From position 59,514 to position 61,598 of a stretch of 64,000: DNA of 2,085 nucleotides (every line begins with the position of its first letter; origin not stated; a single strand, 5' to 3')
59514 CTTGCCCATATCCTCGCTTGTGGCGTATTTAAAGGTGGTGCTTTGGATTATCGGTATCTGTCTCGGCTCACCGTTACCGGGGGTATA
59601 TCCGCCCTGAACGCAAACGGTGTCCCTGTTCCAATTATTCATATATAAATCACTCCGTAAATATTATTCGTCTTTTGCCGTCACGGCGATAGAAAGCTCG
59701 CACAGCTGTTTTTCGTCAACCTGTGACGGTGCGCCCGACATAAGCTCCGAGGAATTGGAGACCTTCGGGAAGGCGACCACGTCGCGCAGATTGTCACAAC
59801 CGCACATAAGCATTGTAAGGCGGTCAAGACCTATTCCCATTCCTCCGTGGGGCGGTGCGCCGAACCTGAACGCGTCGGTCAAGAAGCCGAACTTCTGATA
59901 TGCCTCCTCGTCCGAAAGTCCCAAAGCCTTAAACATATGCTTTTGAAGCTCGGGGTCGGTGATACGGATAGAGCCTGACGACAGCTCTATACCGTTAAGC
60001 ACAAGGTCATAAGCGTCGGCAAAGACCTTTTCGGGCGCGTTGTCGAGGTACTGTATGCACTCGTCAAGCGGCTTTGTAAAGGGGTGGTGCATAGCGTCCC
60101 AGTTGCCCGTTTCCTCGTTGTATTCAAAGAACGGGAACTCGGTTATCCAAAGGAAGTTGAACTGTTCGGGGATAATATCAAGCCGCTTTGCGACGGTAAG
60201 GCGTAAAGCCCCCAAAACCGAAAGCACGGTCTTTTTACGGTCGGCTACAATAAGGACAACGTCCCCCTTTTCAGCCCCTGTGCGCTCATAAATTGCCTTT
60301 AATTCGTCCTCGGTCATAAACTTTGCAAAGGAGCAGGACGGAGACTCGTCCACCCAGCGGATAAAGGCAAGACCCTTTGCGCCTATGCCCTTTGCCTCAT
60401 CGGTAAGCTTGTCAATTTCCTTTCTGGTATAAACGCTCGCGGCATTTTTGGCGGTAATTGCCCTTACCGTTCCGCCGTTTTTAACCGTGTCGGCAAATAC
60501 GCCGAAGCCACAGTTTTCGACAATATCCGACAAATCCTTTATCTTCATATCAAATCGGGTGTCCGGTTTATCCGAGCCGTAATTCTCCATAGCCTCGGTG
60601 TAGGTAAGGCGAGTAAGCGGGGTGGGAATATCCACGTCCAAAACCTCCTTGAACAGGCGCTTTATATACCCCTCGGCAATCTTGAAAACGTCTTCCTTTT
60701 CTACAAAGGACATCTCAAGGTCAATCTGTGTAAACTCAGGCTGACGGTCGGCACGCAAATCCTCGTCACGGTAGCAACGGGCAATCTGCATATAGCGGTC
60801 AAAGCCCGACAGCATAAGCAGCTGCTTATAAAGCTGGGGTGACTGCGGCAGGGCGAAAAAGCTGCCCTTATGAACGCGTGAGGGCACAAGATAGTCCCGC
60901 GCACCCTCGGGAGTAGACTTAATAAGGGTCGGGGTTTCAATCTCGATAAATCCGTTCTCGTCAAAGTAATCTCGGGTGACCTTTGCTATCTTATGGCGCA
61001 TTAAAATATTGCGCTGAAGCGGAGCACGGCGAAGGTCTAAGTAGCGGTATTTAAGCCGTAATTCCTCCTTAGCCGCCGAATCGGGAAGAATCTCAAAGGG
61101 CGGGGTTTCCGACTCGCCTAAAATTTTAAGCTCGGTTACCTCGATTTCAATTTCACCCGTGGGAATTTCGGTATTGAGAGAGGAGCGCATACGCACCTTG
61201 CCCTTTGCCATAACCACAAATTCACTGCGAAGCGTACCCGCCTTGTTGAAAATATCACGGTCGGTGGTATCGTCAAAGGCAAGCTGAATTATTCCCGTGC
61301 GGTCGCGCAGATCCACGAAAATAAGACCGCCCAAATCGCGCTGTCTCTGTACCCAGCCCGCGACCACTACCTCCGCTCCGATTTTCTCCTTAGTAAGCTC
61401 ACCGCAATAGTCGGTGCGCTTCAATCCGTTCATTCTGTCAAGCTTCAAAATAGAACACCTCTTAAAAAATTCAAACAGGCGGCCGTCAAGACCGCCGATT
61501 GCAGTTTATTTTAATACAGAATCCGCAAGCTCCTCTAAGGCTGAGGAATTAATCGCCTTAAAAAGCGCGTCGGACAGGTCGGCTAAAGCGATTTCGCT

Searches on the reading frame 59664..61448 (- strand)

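Call 65: search_protein_families(library=pfam, proteins=[window:59664-61448:-], max_evalue=0.001)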
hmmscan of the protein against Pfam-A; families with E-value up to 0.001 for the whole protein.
window:59664-61448:- (594 aa): 4 families
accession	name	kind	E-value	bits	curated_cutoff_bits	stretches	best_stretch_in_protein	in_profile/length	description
PF00152.25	tRNA-synt_2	-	3.6e-123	411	25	1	127-563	1-307/308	tRNA synthetases class II (D, K and N)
PF02938.19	GAD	-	2.8e-24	85.6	23.4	1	318-411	1-94/95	GAD domain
PF01336.31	tRNA_anti-codon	-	4.5e-17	62.2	27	1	27-110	1-75/75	OB-fold nucleic acid binding domain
PF01409.25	tRNA-synt_2d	-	7.3e-09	35.9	19.8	1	218-322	104-200/246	tRNA synthetases class II core domain (F)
